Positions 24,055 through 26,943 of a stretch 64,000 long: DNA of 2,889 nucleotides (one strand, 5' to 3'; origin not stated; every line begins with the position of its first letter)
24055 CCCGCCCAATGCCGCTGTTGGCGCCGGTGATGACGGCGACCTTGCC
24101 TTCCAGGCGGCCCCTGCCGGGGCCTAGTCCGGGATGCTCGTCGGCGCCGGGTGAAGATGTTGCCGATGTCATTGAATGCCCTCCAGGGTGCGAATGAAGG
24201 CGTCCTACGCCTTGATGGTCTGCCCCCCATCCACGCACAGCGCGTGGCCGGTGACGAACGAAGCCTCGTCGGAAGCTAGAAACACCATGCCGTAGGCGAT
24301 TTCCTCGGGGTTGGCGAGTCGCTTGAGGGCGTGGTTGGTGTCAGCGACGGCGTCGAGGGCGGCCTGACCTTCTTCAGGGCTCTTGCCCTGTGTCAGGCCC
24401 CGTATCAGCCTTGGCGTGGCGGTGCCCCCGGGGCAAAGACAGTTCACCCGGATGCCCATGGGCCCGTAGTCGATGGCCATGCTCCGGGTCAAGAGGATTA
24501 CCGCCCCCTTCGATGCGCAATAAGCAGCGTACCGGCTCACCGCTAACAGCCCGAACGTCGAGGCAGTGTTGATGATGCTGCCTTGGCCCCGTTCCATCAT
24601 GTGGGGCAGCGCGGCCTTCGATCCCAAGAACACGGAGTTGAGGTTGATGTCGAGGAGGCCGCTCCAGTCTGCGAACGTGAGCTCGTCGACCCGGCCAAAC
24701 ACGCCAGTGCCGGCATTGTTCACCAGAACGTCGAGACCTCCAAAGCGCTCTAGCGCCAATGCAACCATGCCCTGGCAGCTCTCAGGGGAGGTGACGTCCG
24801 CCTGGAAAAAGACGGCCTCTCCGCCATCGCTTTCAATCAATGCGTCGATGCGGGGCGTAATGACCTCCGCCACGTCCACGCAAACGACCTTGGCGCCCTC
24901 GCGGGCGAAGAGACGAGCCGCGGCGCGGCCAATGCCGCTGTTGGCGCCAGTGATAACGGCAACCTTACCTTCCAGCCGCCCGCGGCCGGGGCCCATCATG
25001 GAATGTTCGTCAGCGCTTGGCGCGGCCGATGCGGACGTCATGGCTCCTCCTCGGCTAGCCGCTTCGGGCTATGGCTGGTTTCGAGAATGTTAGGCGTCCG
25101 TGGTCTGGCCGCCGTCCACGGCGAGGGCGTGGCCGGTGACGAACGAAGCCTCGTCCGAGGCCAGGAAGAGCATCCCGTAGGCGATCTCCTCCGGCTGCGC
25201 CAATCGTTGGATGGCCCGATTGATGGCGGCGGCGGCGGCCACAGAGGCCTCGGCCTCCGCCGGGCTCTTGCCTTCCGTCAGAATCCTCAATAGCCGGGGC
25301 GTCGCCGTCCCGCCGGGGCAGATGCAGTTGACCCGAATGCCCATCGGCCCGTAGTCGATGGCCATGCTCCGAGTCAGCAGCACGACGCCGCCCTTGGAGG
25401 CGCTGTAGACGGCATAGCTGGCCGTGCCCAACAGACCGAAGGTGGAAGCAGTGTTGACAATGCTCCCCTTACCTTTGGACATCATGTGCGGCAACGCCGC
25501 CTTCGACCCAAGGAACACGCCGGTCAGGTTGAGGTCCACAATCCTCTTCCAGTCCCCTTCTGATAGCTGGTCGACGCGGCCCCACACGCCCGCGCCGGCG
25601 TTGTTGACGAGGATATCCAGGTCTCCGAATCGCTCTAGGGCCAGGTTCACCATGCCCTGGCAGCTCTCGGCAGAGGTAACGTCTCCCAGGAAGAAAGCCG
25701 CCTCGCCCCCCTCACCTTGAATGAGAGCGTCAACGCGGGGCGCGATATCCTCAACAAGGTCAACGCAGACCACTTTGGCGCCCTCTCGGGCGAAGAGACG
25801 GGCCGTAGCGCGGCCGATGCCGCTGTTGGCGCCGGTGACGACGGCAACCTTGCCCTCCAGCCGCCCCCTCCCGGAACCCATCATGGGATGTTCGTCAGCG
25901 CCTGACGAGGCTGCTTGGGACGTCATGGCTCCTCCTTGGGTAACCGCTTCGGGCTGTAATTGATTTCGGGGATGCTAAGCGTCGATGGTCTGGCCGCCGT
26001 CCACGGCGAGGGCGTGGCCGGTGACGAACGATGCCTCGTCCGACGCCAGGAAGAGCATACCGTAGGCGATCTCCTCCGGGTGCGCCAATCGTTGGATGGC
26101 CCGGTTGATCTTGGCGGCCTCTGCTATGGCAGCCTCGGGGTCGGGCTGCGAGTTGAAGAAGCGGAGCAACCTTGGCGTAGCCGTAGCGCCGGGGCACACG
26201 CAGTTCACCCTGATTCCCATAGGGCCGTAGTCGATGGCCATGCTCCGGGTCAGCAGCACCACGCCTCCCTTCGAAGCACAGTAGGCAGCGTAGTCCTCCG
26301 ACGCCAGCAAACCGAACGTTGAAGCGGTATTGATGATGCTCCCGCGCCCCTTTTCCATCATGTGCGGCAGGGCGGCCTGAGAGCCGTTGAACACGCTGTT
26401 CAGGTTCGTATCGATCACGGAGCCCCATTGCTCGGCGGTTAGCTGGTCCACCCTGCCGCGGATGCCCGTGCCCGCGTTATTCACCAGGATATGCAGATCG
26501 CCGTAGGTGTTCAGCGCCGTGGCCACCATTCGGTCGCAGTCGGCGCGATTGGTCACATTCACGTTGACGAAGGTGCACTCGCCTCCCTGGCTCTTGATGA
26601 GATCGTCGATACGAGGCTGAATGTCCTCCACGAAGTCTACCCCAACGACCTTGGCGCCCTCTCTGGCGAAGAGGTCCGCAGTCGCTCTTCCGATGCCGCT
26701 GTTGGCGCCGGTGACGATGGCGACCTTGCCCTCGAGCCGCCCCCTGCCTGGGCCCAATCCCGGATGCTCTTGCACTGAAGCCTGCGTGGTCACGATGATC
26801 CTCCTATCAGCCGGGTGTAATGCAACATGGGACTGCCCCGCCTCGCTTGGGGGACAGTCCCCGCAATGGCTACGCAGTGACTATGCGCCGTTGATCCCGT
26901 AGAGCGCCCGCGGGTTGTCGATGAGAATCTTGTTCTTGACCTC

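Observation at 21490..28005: Six tandem SDR paralogs in one operon behind an amidohydrolase_2 gene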

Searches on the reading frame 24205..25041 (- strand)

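Call 3: search_protein_families(library=pfam, proteins=[window:24205-25041:-])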
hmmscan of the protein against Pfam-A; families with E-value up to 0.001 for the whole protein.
window:24205-25041:- (278 aa): 3 families
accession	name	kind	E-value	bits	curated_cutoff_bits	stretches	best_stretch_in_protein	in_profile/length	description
PF13561.12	adh_short_C2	-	4.1e-66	223.4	27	1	32-275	1-236/236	Enoyl-(Acyl carrier protein) reductase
PF00106.31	adh_short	-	5.2e-58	196.2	26.6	1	26-210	1-185/195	short chain dehydrogenase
PF08659.16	KR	-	1.7e-06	28.5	22.6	1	29-130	4-109/180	KR domain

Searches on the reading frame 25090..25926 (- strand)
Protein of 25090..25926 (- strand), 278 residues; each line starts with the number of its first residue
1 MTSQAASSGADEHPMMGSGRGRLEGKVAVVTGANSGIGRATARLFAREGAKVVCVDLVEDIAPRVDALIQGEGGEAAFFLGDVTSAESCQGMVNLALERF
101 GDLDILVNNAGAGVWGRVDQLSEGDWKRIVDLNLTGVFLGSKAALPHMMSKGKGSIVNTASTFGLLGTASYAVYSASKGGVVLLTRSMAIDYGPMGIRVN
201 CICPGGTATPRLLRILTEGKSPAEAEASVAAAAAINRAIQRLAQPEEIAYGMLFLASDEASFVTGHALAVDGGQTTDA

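Call 3: search_protein_families(library=pfam, proteins=[window:25090-25926:-])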
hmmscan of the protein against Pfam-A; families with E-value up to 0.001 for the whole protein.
window:25090-25926:- (278 aa): 4 families
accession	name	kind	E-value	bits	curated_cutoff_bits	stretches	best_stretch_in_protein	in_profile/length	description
PF13561.12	adh_short_C2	-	8.8e-65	219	27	1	32-275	1-236/236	Enoyl-(Acyl carrier protein) reductase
PF00106.31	adh_short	-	6.3e-60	202.4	26.6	1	26-211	1-186/195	short chain dehydrogenase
PF08659.16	KR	-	1e-06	29.2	22.6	1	29-177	4-152/180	KR domain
PF23441.1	SDR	-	0.00034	20.5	27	1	136-273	125-254/258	SDR-like rossmann domain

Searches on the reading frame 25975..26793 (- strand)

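Call 3: search_protein_families(library=pfam, proteins=[window:25975-26793:-])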
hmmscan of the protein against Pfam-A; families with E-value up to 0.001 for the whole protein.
window:25975-26793:- (272 aa): 4 families
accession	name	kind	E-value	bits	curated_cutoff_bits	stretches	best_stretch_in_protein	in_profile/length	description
PF13561.12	adh_short_C2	-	9.9e-66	222.1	27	1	29-269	1-236/236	Enoyl-(Acyl carrier protein) reductase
PF00106.31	adh_short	-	3.4e-57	193.5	26.6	1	23-207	1-185/195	short chain dehydrogenase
PF08659.16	KR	-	1.6e-08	35.2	22.6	1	26-173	4-151/180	KR domain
PF01370.27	Epimerase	-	0.00087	19.2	20.9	0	26-92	2-62/240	NAD dependent epimerase/dehydratase family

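Call 18: search_protein_families(library=ncbifam, proteins=[window:25975-26793:-], max_evalue=0.00001)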
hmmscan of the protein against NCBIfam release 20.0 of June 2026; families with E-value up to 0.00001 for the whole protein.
window:25975-26793:- (272 aa): 222 families (the best 25 are shown)
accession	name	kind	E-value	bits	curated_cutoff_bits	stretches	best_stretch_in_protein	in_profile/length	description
NF004791.0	PRK06138.1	equivalog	4.5e-80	268.6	312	1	19-270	2-251/252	SDR family oxidoreductase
NF005559.1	PRK07231.1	subfamily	1.5e-71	240.9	215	1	19-270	1-249/249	glucose 1-dehydrogenase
NF052558.1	MBtsdlDhBudC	equivalog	1e-70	238.2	270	1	21-269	2-242/250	meso-2,3-butanediol dehydrogenase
NF005681.0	PRK07478.1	subfamily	3.1e-69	233.2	267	1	19-270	3-251/254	SDR family oxidoreductase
NF004818.0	PRK06172.1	equivalog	2.7e-68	230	336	1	19-269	4-251/253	SDR family oxidoreductase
NF005469.0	PRK07063.1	equivalog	3.3e-64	216.9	306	1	18-269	3-255/260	SDR family oxidoreductase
TIGR03971.1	SDR_subfam_1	subfamily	7.8e-61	205.8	300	1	20-270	1-270/271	mycofactocin-coupled SDR family oxidoreductase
NF009466.0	PRK12826.1-2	subfamily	4.3e-60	203.3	222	1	23-269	4-245/248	3-oxoacyl-ACP reductase FabG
NF033173.0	anticapsin_BacC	exception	2.1e-58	197.8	525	1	20-269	2-250/252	dihydroanticapsin 7-dehydrogenase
NF009093.0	PRK12429.1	subfamily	2.5e-58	197.4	258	1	20-270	3-258/259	3-hydroxybutyrate dehydrogenase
NF053701.1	CsHdxCHCADhChcB2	equivalog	3.9e-58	196.9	350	1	20-269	1-243/245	cis-4-hydroxycyclohexanecarboxylate dehydrogenase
NF004198.0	PRK05653.1-3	equivalog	4.3e-58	196.7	296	1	19-269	4-247/248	3-oxoacyl-ACP reductase FabG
NF004713.0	PRK06057.1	equivalog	7e-58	196.1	404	1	18-268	5-249/257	3-oxoacyl-ACP reductase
NF006080.0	PRK08226.1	equivalog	9.5e-58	195.7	356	1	18-270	2-255/263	SDR family oxidoreductase UcpA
TIGR01830.1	3oxo_ACP_reduc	equivalog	9.6e-58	195.7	297.75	1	25-267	1-237/239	3-oxoacyl-[acyl-carrier-protein] reductase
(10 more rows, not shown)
